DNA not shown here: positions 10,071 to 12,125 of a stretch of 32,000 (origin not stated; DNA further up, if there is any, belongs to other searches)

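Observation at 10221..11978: Three-domain fusion: MsrQ haem-b membrane domain + FNR-like flavoreductase + 2Fe-2S ferredoxin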

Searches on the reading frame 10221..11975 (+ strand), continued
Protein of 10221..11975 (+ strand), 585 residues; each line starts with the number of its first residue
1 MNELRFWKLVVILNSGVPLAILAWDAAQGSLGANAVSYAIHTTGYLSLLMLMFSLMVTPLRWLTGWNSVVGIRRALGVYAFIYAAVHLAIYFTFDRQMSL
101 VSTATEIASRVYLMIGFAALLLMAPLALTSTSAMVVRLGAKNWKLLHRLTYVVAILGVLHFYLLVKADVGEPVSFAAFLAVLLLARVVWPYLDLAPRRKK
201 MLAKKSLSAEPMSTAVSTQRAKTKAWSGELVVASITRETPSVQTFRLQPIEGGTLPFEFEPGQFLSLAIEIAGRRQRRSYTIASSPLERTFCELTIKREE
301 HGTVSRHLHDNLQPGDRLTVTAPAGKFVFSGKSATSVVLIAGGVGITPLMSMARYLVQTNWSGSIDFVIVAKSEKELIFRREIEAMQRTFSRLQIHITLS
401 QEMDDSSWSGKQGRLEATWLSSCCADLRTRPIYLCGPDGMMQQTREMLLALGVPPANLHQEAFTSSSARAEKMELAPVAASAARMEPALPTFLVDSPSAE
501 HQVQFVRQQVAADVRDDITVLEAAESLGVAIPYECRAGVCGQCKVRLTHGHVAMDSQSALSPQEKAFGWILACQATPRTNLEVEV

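Call 45: predict_structure(alignment_id=A3)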
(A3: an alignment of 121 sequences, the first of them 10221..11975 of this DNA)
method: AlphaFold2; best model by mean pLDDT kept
length: 585 residues; sequences in the alignment: 121
mean_pLDDT: 85.3   pTM: 0.50
mean pLDDT of the five models: 85.3, 84.5, 83.2, 83.1, 81.5
residues with pLDDT >= 90: 350; 70-90: 161; 50-70: 22; < 50: 52
segments of 3 or more residues with pLDDT < 50: 205-222, 464-497
pLDDT, mean of each block of 10 residues (from residue 1): 81 84 81 78 95 93 83 91 96 95 97 97 91 81 87 97 89 96 90 72 50 36 75 97 97 93 93 85 96 95 91 96 91 95 95 97 97 94 96 96 78 93 94 93 95 95 42 31 31 45 92 89 90 82 91 87 87 93 93
secondary structure, 60 per line:
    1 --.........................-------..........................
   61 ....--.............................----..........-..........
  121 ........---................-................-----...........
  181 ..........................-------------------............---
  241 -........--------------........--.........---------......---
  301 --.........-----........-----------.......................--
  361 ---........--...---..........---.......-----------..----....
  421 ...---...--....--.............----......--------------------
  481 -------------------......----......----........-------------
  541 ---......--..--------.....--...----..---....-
elements in order: H3-27 H35-64 H67-95 H100-109 H111-128 H132-147 H149-164 H170-206 E226-237 E242-249 E264-271 E274-282 E292-297 H303-311 E317-324 E336-342 H343-358 E364-371 H380-389 E393-399 H417-423 E432-435 H438-450 E458-460 E500-505 E510-515 H520-527 E544-549 H562-566 E569-571 E581-584

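Call 50: fold_search(model_id=the predicted structure, library=pdb)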
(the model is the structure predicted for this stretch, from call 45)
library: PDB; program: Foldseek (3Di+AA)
matches with E <= 10: 1099; with E <= 0.001: 347
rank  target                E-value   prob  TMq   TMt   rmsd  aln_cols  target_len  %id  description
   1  1gvh                  3.5e-24  1.00  0.40  0.58  16.9       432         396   21  The X-ray structure of ferric Escherichia coli flavohemoglobin reveals an unespected geometry of the distal heme pocket (released 2002-08-06)
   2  2pia                  1.1e-22  1.00  0.36  0.62  11.4       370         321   23  PHTHALATE DIOXYGENASE REDUCTASE: A MODULAR STRUCTURE FOR ELECTRON TRANSFER FROM PYRIDINE NUCLEOTIDES TO [2FE-2S] (released 1993-04-15)
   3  6kbh                  3.9e-22  1.00  0.35  0.27  15.9       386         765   19  Crystal structure of an intact type IV self-sufficient cytochrome P450 monooxygenase (released 2020-07-01)
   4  4eh1_B                5.8e-22  1.00  0.37  0.88   2.1       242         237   30  Crystal Structure of the Flavohem-like-FAD/NAD Binding Domain of Nitric Oxide Dioxygenase from Vibrio cholerae O1 biov (released 2012-04-25)
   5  6laa                  6.5e-22  1.00  0.34  0.27  14.1       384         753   20  Crystal structure of full-length CYP116B46 from Tepidiphilus thermophilus (released 2020-06-10)
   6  7ylr                  1.1e-21  1.00  0.36  0.62   9.8       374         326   21  Structure of a bacteria protein (released 2023-06-14)
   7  4eh1_A                2.6e-21  1.00  0.37  0.89   1.9       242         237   30  Crystal Structure of the Flavohem-like-FAD/NAD Binding Domain of Nitric Oxide Dioxygenase from Vibrio cholerae O1 biov (released 2012-04-25)
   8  2eix_A                1.1e-19  1.00  0.37  0.83   2.6       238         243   24  The Structure of Physarum polycephalum cytochrome b5 reductase (released 2007-04-17)
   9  1cqx_A                2.9e-19  1.00  0.34  0.48  20.9       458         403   19  Crystal structure of the flavohemoglobin from Alcaligenes eutrophus at 1.75 A resolution (released 1999-08-31)
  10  6o0a                  3.5e-19  1.00  0.37  0.56  19.8       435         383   17  Crystal structure of flavohemoglobin from Malassezia yamatoensis with bound FAD and heme determined by iron SAD phasing (released 2019-03-06)
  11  8qta                  3.7e-19  1.00  0.33  0.47  15.1       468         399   17  Cryo-EM structure of Streptococcus pneumoniae NADPH oxidase F397A mutant in complex with NADPH (released 2024-07-24)
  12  8qt6                  4.8e-19  1.00  0.34  0.49  15.1       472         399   18  Cryo-EM structure of Streptococcus pneumoniae NADPH oxidase (released 2024-07-24)
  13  4g1v                  6.0e-19  1.00  0.36  0.52  20.4       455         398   16  X-ray structure of yeast flavohemoglobin (released 2012-11-14)
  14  7qty                  1.2e-18  1.00  0.37  0.75   2.9       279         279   22  X-ray structure of FAD domain of NqrF of Klebsiella pneumoniae (released 2022-02-09)
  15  2r6h_A                1.9e-18  1.00  0.38  0.75   2.8       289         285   20  Crystal structure of the domain comprising the NAD binding and the FAD binding regions of the NADH:ubiquinone oxidored (released 2007-09-11)
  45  8qq7                  6.8e-17  1.00  0.31  0.45  15.8       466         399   17  Structure of SpNOX: a Bacterial NADPH oxidase (released 2024-05-08)
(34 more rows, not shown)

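Call 68: search_protein_representatives(protein=window:10221-11975:+)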
Query: 585 residues. Proteins with E-value up to 0.001 (for the whole library): 32066; up to 1e-10: 14222; up to 1e-30: 1503. The best 150 are listed.
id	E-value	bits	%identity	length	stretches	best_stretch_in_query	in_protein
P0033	5.6e-177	606.1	50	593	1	1-584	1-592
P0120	1.1e-167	575.5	51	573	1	3-584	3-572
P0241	2.4e-158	544.6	49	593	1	2-577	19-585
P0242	5.6e-154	530.2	47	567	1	17-584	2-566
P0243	3.3e-153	527.7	48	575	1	3-577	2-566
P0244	6.1e-153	526.8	47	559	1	3-581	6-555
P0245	6.7e-152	523.3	49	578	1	5-584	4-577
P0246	2.0e-145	502.0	47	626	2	3-469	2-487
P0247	1.5e-144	499.1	47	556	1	1-580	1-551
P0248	9.8e-143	493.1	45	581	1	1-584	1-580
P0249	2.1e-139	482.1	46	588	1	5-579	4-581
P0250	2.4e-137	475.3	47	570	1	5-584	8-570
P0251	9.8e-135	466.7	46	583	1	8-584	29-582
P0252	7.7e-131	453.8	51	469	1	86-564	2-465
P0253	2.8e-130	452.0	49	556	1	2-577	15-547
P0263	1.9e-88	313.9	45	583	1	214-580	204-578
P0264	2.4e-88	313.6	46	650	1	203-584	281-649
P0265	6.4e-87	308.9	46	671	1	221-582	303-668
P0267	4.3e-86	306.1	48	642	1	222-584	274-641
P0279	9.0e-80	285.3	42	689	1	218-584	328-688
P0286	3.2e-78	280.2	42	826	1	219-584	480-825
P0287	5.1e-78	279.5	43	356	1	220-582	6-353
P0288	5.8e-78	279.3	37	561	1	49-583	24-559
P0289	1.9e-77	277.6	41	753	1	205-579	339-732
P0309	1.2e-72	261.7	36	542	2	11-188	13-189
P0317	3.5e-71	256.9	34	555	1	48-577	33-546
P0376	7.9e-57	209.6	34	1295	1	183-584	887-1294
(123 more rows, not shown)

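Call 69: search_protein_families(library=pfam, proteins=[P0264, P0265, P0267, P0263, P0279, P0286, P0289, P0376, P0287, P0288], max_evalue=0.001)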
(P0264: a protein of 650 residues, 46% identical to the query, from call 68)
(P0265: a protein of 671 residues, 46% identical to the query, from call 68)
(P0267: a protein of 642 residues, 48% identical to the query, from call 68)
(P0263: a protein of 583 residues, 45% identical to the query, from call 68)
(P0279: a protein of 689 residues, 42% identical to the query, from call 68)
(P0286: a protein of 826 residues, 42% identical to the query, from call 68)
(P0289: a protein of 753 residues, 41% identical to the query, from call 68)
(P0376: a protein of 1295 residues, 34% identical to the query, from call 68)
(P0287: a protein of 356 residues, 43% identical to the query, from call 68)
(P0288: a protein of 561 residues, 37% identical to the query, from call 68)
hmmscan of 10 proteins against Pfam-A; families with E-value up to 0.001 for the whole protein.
P0264 (650 aa): 3 families
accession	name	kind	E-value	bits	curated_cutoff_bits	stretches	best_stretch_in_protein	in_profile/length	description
PF00175.26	NAD_binding_1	-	6.1e-21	75.6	22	1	415-520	1-108/109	Oxidoreductase NAD-binding domain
PF00111.32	Fer2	-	2.8e-17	62.8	21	1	576-641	9-75/77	2Fe-2S iron-sulfur cluster binding domain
PF00970.30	FAD_binding_6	-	2.6e-13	50.6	21.1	1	315-404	11-98/99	Oxidoreductase FAD-binding domain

P0265 (671 aa): 4 families
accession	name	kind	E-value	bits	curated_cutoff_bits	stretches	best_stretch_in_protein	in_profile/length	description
PF00175.26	NAD_binding_1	-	9.3e-19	68.5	22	1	421-526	1-108/109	Oxidoreductase NAD-binding domain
PF00111.32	Fer2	-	6e-15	55.4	21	1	604-664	16-77/77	2Fe-2S iron-sulfur cluster binding domain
PF00970.30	FAD_binding_6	-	9e-14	52.1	21.1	1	324-410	14-98/99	Oxidoreductase FAD-binding domain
PF08030.17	NAD_binding_6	-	7.6e-05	23.3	22.2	0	417-474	2-67/156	Ferric reductase NAD binding domain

P0267 (642 aa): 3 families
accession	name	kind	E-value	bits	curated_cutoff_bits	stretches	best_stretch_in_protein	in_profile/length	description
PF00175.26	NAD_binding_1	-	1.5e-19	71.1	22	1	390-495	1-108/109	Oxidoreductase NAD-binding domain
PF00111.32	Fer2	-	3.5e-14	52.9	21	1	564-633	6-76/77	2Fe-2S iron-sulfur cluster binding domain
PF00970.30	FAD_binding_6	-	5.3e-13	49.6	21.1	1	288-379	8-98/99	Oxidoreductase FAD-binding domain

P0263 (583 aa): 3 families
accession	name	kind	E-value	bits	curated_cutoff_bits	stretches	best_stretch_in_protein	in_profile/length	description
PF00175.26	NAD_binding_1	-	2.2e-19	70.5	22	1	329-434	1-108/109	Oxidoreductase NAD-binding domain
PF00111.32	Fer2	-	9.5e-17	61.2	21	1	512-574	12-75/77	2Fe-2S iron-sulfur cluster binding domain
PF00970.30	FAD_binding_6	-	7.5e-13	49.1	21.1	1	230-318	12-98/99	Oxidoreductase FAD-binding domain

P0279 (689 aa): 3 families
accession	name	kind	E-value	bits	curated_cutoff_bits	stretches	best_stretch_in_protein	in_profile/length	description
PF00175.26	NAD_binding_1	-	5.4e-17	62.9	22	1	450-555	1-108/109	Oxidoreductase NAD-binding domain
PF00111.32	Fer2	-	9.1e-16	58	21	1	619-682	13-77/77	2Fe-2S iron-sulfur cluster binding domain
PF00970.30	FAD_binding_6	-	8.2e-15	55.4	21.1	1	350-439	12-98/99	Oxidoreductase FAD-binding domain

P0286 (826 aa): 9 families
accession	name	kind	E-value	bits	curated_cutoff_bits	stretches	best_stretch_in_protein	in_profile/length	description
PF00175.26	NAD_binding_1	-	1.9e-18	67.5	22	1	600-705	1-108/109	Oxidoreductase NAD-binding domain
PF00111.32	Fer2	-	6.2e-15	55.3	21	1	750-819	7-77/77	2Fe-2S iron-sulfur cluster binding domain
PF00970.30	FAD_binding_6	-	3.7e-13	50.1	21.1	1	492-589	3-98/99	Oxidoreductase FAD-binding domain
PF13237.11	Fer4_10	-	7.2e-06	26.3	25.5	0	188-206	4-24/53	4Fe-4S dicluster domain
PF08030.17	NAD_binding_6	-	1.4e-05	25.7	22.2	1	595-666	1-82/156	Ferric reductase NAD binding domain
PF13484.11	Fer4_16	-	0.00011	23.4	30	0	193-236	2-33/66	4Fe-4S double cluster binding domain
PF12837.12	Fer4_6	-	0.00049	20.4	25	0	188-207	4-23/24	4Fe-4S binding domain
PF00037.32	Fer4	-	0.00055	20.1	21.1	1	188-208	3-23/24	4Fe-4S binding domain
PF13187.11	Fer4_9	-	0.00065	20.1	27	0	191-207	35-51/52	4Fe-4S dicluster domain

P0289 (753 aa): 3 families
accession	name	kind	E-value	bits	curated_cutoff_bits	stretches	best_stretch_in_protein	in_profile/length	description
PF00175.26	NAD_binding_1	-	4.1e-20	72.9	22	1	473-578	1-108/109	Oxidoreductase NAD-binding domain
PF00970.30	FAD_binding_6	-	9.4e-17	61.6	21.1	1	370-462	8-98/99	Oxidoreductase FAD-binding domain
PF00111.32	Fer2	-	7.5e-14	51.9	21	1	660-729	5-75/77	2Fe-2S iron-sulfur cluster binding domain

P0376 (1295 aa): 4 families
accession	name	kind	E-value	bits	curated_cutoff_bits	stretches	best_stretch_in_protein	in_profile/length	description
PF00111.32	Fer2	-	1e-15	57.9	21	1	1221-1287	9-76/77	2Fe-2S iron-sulfur cluster binding domain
PF00970.30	FAD_binding_6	-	1.7e-15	57.6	21.1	1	944-1037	4-97/99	Oxidoreductase FAD-binding domain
PF00175.26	NAD_binding_1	-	4.5e-14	53.5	22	1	1050-1156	1-108/109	Oxidoreductase NAD-binding domain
PF01568.27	Molydop_binding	-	5.8e-06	26.7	26.8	1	793-883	23-108/110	Molydopterin dinucleotide binding domain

P0287 (356 aa): 4 families
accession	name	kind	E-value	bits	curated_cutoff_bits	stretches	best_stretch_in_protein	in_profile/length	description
PF00175.26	NAD_binding_1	-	1.2e-22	81.1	22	1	125-230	1-108/109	Oxidoreductase NAD-binding domain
PF00111.32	Fer2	-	7.6e-15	55.1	21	1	279-347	6-75/77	2Fe-2S iron-sulfur cluster binding domain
PF00970.30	FAD_binding_6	-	2.2e-13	50.8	21.1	1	18-114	4-98/99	Oxidoreductase FAD-binding domain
PF08030.17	NAD_binding_6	-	1.1e-07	32.4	22.2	1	121-190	2-79/156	Ferric reductase NAD binding domain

P0288 (561 aa): 5 families
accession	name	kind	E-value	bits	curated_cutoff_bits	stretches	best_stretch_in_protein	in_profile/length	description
PF00175.26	NAD_binding_1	-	2e-20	73.9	22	1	331-436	1-107/109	Oxidoreductase NAD-binding domain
PF00970.30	FAD_binding_6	-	2.5e-15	57.1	21.1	1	231-320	11-98/99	Oxidoreductase FAD-binding domain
PF00111.32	Fer2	-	5.6e-13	49.1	21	1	490-553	12-76/77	2Fe-2S iron-sulfur cluster binding domain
PF01794.25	Ferric_reduct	-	1.5e-11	44.8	28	1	10-135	1-120/121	Ferric reductase like transmembrane component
PF08030.17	NAD_binding_6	-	0.00075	20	22.2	0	330-352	5-27/156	Ferric reductase NAD binding domain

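Call 72: find_encoding_contigs(protein=P0288, flank=4000, max_places=3)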
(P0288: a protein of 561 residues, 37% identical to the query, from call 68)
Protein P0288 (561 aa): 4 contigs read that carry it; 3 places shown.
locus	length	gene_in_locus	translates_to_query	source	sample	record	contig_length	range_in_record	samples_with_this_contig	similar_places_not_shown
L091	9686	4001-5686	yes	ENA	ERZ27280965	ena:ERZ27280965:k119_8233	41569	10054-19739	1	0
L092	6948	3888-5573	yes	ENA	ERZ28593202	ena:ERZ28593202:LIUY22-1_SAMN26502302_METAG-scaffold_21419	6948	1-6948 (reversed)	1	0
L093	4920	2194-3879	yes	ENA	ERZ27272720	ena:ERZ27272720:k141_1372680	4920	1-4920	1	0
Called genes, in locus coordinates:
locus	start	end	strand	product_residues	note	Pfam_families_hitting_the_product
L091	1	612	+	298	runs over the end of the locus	-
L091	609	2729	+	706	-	PF07715:Plug (weak), PF00593:TonB_dep_Rec_b-barrel, PF25183:OMP_b-brl_4 (faint)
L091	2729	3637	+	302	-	-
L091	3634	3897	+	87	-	-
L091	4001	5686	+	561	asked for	PF01794:Ferric_reduct, PF00970:FAD_binding_6, PF00175:NAD_binding_1, PF00111:Fer2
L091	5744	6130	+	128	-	PF03965:Penicillinase_R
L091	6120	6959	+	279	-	PF05569:Peptidase_M56 (weak)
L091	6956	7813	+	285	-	-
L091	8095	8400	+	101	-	PF01022:HTH_5, PF12840:HTH_20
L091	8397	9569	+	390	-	PF04208:MtrA, PF14251:PterinBD-DUF4346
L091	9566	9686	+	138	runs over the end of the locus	-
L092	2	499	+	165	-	?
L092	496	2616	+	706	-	PF07715:Plug (weak), PF00593:TonB_dep_Rec_b-barrel, PF25183:OMP_b-brl_4 (faint)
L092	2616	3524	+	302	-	-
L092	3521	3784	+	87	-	-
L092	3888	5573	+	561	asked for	PF01794:Ferric_reduct, PF00970:FAD_binding_6, PF00175:NAD_binding_1, PF00111:Fer2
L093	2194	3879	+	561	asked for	PF01794:Ferric_reduct, PF00970:FAD_binding_6, PF00175:NAD_binding_1, PF00111:Fer2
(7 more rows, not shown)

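Call 73: find_encoding_contigs(protein=P0317, flank=4000, max_places=3)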
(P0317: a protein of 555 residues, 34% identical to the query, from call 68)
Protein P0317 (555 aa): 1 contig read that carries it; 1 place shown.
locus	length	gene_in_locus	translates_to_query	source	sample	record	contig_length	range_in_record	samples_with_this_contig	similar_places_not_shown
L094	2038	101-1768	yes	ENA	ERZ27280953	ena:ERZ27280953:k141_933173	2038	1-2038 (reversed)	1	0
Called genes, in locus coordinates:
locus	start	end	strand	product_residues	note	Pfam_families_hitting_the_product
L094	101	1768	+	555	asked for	PF01794:Ferric_reduct, PF00970:FAD_binding_6, PF00175:NAD_binding_1, PF00111:Fer2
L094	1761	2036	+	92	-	?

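Call 74: find_encoding_contigs(protein=P0309, flank=4000, max_places=3)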
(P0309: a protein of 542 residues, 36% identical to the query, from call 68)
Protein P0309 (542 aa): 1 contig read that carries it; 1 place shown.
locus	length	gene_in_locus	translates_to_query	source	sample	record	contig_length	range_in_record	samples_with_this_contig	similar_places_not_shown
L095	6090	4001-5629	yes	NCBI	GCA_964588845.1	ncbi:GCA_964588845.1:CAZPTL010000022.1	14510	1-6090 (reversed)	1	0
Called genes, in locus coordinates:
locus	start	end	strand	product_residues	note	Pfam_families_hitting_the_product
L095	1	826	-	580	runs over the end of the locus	PF00005:ABC_tran, PF13304:AAA_21 (faint), PF13555:AAA_29 (faint), PF00005:ABC_tran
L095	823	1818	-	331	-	PF25917:BSH_RND, PF25881:HH_YBHG, PF25954:Beta-barrel_RND_2 (weak), PF25990:Beta-barrel_YknX (weak)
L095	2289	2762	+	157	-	-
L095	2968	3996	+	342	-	PF00174:Oxidored_molyb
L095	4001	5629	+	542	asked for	PF01794:Ferric_reduct, PF00970:FAD_binding_6 (weak), PF00175:NAD_binding_1, PF00111:Fer2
